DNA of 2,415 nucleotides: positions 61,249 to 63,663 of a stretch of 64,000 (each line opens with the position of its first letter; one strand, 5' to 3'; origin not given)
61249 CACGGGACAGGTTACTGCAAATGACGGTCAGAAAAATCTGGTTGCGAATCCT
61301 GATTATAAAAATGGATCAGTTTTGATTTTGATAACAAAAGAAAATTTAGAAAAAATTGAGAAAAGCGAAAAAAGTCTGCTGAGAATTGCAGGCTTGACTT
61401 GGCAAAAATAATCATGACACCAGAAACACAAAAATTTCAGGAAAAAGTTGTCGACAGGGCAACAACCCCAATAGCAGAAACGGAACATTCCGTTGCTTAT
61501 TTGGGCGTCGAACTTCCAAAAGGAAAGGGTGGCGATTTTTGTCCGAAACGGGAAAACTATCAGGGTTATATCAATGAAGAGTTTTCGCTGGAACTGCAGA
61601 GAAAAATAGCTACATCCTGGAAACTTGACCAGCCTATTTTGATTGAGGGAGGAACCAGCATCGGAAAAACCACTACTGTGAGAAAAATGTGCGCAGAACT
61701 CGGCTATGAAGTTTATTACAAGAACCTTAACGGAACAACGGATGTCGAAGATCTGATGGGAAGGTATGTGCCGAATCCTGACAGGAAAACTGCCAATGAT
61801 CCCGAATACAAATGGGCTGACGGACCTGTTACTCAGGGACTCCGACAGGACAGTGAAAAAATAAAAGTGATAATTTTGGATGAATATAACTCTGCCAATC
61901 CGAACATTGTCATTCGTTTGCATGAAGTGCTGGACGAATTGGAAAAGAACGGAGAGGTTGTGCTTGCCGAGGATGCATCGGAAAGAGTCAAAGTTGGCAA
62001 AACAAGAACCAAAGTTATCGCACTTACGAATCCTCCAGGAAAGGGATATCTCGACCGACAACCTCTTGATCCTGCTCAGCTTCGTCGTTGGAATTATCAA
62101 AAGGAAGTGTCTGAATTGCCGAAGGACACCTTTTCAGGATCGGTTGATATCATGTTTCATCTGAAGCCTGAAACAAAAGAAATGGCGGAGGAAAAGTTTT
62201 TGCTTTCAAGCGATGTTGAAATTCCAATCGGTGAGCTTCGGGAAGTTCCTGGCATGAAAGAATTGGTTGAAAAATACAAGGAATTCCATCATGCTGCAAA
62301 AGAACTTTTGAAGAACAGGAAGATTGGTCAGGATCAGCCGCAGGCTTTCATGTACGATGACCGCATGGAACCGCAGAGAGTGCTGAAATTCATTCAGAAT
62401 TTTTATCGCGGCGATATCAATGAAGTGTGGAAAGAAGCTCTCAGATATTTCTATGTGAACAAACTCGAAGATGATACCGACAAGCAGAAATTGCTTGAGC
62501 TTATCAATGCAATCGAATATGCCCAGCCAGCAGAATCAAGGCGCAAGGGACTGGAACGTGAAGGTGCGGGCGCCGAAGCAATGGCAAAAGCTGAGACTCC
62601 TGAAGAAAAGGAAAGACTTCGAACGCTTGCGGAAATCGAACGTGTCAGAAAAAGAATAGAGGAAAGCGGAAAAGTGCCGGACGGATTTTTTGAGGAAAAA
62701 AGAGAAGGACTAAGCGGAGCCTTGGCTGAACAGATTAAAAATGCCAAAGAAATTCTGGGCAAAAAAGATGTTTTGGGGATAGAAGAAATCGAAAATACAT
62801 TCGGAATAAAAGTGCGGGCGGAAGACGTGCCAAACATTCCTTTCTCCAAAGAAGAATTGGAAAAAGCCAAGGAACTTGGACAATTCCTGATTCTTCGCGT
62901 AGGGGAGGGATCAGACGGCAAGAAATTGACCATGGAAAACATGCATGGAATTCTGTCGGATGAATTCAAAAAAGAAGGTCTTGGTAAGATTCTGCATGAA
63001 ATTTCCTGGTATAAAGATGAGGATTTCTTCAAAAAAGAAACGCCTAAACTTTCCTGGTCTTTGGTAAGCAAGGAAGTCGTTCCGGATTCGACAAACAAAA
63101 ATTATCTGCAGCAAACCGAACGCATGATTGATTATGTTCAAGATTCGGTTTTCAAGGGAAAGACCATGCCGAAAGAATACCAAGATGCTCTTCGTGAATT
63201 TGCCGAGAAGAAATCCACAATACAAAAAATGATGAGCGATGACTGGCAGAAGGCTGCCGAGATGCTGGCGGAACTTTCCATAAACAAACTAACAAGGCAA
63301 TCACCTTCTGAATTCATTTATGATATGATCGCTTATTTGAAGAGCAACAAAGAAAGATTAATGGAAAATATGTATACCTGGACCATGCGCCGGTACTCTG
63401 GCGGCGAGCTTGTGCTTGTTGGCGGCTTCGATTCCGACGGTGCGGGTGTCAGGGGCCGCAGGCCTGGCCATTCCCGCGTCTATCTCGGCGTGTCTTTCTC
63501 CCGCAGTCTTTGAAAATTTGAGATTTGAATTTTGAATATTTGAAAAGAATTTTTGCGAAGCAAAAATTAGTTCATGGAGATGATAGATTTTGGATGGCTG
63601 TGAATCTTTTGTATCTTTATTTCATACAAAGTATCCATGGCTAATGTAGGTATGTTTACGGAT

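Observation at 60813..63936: Diversity-generating retroelement: one template repeat and two adenine-mutagenised variable repeats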

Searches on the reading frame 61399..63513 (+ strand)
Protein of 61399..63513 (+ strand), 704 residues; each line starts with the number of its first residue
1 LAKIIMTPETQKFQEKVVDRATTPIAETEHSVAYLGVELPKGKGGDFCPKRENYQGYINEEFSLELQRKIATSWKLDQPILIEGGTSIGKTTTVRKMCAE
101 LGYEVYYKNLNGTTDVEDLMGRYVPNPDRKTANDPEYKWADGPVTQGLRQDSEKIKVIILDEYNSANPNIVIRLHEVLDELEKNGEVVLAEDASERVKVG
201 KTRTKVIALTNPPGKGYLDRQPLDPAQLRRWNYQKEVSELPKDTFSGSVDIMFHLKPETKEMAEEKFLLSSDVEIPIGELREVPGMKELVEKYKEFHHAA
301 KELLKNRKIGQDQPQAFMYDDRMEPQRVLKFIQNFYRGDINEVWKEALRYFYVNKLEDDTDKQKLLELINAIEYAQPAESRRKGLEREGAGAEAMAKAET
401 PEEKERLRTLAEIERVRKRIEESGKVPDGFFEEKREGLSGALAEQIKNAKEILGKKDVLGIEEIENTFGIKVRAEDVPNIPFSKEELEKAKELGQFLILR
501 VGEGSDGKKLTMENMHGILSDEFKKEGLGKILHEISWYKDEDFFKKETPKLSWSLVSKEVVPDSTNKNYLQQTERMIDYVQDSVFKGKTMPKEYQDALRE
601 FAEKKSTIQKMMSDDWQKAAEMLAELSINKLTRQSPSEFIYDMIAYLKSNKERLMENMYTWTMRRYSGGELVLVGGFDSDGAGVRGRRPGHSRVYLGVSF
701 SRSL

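Call 5: find_encoding_contigs(protein=window:61414-63513:+, flank=10000, max_places=6)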
Protein window:61414-63513:+ (699 aa): no gene with exactly this product is on record in the collection.

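Call 6: search_protein_families(library=pfam, proteins=[window:61414-63513:+], max_evalue=0.01)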
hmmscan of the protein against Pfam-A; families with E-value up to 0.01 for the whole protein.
window:61414-63513:+ (699 aa): 3 families
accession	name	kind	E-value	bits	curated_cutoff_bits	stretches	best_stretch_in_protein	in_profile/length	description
PF07728.20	AAA_5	-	1e-13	51.9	22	1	75-225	2-138/139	AAA domain (dynein-related subfamily)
PF00004.35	AAA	-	0.0044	17.9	21.2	0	76-208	2-111/131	ATPase family associated with various cellular activities (AAA)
PF13401.12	AAA_22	-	0.0053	17.5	27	0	73-175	6-111/130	AAA domain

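Call 8: find_encoding_contigs(protein=window:61399-63513:+, flank=10000, max_places=6)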
Protein window:61399-63513:+ (704 aa): no gene with exactly this product is on record in the collection.

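Call 99: search_protein_families(library=ncbifam, proteins=[window:61414-63513:+], max_evalue=0.01)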
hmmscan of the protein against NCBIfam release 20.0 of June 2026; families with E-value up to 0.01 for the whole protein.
window:61414-63513:+ (699 aa): 1 family
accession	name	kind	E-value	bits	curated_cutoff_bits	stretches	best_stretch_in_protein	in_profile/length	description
TIGR03499.1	FlhF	equivalog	0.001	19.1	174.15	0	54-98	178-224/286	flagellar biosynthesis GTPase FlhF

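Call 100: search_protein_families(library=padloc, proteins=[window:61414-63513:+], max_evalue=0.01)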
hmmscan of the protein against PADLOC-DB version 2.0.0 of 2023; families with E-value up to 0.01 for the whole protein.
window:61414-63513:+ (699 aa): 1 family
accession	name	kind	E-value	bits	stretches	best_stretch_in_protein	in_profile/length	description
PDLC04140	mad8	-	0.00072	17.1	1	60-176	15-100/314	mads_8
